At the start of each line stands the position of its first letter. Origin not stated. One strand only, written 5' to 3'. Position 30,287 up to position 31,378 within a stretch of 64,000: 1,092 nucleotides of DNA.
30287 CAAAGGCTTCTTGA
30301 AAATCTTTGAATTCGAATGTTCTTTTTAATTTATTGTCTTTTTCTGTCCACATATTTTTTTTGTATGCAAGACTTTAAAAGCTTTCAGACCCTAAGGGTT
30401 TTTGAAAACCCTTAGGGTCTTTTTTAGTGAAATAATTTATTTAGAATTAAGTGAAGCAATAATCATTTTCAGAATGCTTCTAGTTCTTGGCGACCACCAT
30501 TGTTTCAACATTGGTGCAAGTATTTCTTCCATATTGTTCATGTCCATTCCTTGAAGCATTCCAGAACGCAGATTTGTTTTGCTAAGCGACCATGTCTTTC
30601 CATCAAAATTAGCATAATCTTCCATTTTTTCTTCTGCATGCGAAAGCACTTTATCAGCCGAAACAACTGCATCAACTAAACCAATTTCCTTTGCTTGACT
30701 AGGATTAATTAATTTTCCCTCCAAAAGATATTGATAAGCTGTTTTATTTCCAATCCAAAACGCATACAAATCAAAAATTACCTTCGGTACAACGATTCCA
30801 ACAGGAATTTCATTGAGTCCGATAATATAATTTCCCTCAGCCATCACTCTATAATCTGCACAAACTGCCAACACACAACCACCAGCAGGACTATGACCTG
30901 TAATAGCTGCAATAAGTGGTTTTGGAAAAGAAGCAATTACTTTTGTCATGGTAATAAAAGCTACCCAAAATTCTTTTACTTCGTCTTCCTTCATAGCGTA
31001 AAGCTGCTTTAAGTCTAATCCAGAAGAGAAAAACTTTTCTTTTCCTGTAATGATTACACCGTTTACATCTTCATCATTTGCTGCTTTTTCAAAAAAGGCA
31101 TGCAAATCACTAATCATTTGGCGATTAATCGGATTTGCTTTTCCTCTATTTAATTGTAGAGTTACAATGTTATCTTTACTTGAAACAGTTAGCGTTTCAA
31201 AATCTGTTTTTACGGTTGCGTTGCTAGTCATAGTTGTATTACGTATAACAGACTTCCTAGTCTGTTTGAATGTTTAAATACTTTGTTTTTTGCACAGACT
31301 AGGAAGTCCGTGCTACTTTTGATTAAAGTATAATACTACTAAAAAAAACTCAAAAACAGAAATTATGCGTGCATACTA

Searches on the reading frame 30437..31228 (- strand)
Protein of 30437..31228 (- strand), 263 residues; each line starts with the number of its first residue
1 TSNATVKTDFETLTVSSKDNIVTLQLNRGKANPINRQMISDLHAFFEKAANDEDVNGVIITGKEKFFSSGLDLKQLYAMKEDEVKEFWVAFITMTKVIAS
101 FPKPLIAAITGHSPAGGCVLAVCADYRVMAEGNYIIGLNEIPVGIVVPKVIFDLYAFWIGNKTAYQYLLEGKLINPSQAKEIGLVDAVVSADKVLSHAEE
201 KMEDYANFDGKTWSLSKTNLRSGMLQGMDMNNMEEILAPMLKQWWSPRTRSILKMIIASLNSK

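Call 57: search_protein_families(library=pfam, proteins=[window:30437-31228:-], max_evalue=0.001)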
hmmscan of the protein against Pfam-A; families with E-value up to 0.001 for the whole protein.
window:30437-31228:- (263 aa): 2 families
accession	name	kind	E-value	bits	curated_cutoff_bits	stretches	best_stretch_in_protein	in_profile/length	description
PF00378.25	ECH_1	-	5.3e-44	150.9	27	1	18-207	3-192/251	Enoyl-CoA hydratase/isomerase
PF16113.10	ECH_2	-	6.3e-21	75.7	27.2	1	23-204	3-186/335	Enoyl-CoA hydratase/isomerase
